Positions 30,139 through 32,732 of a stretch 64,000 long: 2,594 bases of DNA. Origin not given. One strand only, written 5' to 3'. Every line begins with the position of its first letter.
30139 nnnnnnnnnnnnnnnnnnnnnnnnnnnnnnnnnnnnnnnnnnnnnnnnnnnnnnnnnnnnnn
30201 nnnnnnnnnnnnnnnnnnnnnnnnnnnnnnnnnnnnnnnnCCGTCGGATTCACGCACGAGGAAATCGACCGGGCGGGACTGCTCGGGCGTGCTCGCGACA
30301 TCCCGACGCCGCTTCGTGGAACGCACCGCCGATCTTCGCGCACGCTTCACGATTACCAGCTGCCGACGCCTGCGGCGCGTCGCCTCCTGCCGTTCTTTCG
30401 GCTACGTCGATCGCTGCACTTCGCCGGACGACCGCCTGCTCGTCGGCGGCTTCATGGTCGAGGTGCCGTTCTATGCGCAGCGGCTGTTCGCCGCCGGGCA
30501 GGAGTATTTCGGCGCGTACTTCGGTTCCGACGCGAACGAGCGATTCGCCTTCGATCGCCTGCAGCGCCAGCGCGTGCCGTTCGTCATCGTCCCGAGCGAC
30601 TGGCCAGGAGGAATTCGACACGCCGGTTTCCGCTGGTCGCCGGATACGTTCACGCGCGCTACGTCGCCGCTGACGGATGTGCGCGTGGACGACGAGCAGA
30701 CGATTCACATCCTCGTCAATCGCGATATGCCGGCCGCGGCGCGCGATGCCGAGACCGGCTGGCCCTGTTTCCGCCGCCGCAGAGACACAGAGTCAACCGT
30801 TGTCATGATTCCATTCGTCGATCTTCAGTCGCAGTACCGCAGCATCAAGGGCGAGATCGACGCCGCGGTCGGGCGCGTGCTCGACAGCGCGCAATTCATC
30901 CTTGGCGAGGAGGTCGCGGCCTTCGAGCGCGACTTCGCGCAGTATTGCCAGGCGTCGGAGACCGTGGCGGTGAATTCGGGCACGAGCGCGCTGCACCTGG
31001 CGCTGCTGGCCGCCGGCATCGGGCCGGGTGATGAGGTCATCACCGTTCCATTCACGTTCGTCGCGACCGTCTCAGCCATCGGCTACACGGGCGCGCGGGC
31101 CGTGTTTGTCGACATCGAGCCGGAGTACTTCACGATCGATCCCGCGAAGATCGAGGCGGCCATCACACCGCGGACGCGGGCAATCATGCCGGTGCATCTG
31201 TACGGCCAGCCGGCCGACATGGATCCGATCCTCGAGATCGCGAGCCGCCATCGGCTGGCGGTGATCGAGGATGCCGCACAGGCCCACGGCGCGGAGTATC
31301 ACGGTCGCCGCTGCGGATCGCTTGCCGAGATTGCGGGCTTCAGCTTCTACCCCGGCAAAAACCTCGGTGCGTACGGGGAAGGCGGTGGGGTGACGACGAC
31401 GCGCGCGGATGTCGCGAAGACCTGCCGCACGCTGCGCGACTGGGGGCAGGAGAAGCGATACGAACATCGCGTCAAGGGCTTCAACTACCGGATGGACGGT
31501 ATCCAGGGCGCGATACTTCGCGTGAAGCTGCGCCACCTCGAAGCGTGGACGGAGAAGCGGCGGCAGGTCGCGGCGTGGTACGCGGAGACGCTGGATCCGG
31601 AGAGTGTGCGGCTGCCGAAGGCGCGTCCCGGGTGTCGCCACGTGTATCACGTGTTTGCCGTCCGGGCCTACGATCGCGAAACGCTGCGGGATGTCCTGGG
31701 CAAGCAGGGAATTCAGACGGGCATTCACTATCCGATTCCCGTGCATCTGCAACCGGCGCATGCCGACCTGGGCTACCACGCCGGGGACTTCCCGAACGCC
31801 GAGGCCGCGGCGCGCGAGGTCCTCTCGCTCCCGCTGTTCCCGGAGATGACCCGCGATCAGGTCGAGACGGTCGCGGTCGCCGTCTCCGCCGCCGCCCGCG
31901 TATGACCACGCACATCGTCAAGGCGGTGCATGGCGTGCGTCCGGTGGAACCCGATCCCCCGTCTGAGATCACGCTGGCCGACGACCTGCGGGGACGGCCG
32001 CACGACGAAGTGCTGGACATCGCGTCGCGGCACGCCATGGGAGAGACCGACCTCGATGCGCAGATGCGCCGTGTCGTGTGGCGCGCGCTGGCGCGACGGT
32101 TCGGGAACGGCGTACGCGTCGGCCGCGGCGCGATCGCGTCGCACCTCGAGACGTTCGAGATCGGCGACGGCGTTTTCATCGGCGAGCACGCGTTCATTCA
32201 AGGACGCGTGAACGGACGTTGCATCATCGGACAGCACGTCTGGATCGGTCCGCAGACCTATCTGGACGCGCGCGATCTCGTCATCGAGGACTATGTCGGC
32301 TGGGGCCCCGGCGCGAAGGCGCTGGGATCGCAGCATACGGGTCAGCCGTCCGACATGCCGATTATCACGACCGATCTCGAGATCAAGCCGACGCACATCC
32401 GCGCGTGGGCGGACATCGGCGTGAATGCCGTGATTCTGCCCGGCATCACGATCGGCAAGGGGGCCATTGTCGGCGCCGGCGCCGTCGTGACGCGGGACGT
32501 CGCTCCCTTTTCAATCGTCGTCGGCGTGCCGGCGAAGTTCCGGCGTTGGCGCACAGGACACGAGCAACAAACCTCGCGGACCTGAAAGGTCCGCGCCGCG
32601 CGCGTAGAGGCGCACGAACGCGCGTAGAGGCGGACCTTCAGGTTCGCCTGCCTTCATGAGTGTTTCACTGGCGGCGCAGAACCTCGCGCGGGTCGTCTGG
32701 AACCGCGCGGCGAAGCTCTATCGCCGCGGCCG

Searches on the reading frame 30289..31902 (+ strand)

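Call 27: search_protein_families(library=pfam, proteins=[window:30289-31902:+], max_evalue=0.01)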
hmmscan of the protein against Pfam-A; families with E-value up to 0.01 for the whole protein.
window:30289-31902:+ (538 aa): 3 families
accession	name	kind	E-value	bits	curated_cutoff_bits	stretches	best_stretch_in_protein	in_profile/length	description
PF01041.23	DegT_DnrJ_EryC1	-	4.1e-122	408.3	19.8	1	186-532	3-359/360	DegT/DnrJ/EryC1/StrS aminotransferase family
PF00155.27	Aminotran_1_2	-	2.7e-06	27.2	19.7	1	210-379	45-241/361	Aminotransferase class I and II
PF01053.26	Cys_Met_Meta_PP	-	0.00014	21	27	1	210-330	55-175/381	Cys/Met metabolism PLP-dependent enzyme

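Call 58: search_protein_families(library=ncbifam, proteins=[window:30289-31902:+], max_evalue=0.00001)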
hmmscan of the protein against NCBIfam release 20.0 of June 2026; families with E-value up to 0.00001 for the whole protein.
window:30289-31902:+ (538 aa): 20 families
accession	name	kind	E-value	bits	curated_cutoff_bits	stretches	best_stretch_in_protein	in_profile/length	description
TIGR03588.1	PseC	equivalog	4.3e-82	276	423.5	1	191-533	14-377/380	UDP-4-amino-4,6-dideoxy-N-acetyl-beta-L-altrosamine transaminase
NF008658.2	PRK11658.1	equivalog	1.2e-68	231.5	631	1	189-534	15-375/379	UDP-4-amino-4-deoxy-L-arabinose aminotransferase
NF008687.0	PRK11706.1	equivalog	7.8e-68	228.9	375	1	216-534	40-372/375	dTDP-4-amino-4,6-dideoxygalactose transaminase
TIGR04181.1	NHT_00031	hypoth_equivalog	3.5e-63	213.6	420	1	205-515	28-357/359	LegC family aminotransferase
TIGR02379.1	ECA_wecE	subfamily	2e-55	188.1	434.85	1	216-529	40-368/376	dTDP-4-amino-4,6-dideoxy-D-glucose transaminase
NF011936.0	PRK15407.1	equivalog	2.1e-51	175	423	2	189-388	48-253/440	lipopolysaccharide biosynthesis protein RfbH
TIGR04427.1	PLP_DesI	equivalog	6.3e-45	153.9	650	1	208-532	53-379/390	dTDP-4-dehydro-6-deoxyglucose aminotransferase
NF004770.0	PRK06108.1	subfamily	4.4e-11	42.2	422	1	213-329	87-210/396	pyridoxal phosphate-dependent aminotransferase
NF041364.1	GntC_guanitoxin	equivalog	4.5e-11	42.2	415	1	207-329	44-174/356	guanitoxin biosynthesis PLP-dependent (S)-gamma-hydroxy-L-arginine cyclodehydratase GntC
NF006569.0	PRK09082.1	subfamily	2.2e-10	40.2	420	1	214-328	82-202/386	methionine aminotransferase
NF006488.0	PRK08912.1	equivalog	3.6e-10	39.3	498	1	222-334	86-192/387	aminotransferase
NF005816.0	PRK07682.1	equivalog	1.1e-09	37.4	620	1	208-332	74-206/390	aminotransferase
NF004621.0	PRK05957.1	equivalog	9.8e-08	31.1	498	1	222-302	88-167/389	pyridoxal phosphate-dependent aminotransferase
NF005855.0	PRK07777.1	equivalog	4.2e-07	29.6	553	1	218-350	85-223/391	pyridoxal phosphate-dependent aminotransferase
NF009079.0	PRK12414.1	subfamily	4.5e-07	29.2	481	1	217-300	85-167/384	methionine aminotransferase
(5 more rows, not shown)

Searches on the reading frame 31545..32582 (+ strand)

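Call 27: search_protein_families(library=pfam, proteins=[window:31545-32582:+], max_evalue=0.01)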
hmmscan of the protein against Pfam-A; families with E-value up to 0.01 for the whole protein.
window:31545-32582:+ (346 aa): 2 families
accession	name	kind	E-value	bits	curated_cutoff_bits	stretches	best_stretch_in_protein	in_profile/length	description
PF00132.30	Hexapep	-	2.2e-11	43.4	27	1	291-317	10-36/36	Bacterial transferase hexapeptide (six repeats)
PF14602.12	Hexapep_2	-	4.4e-05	23.6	27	1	291-317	10-34/34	Hexapeptide repeat of succinyl-transferase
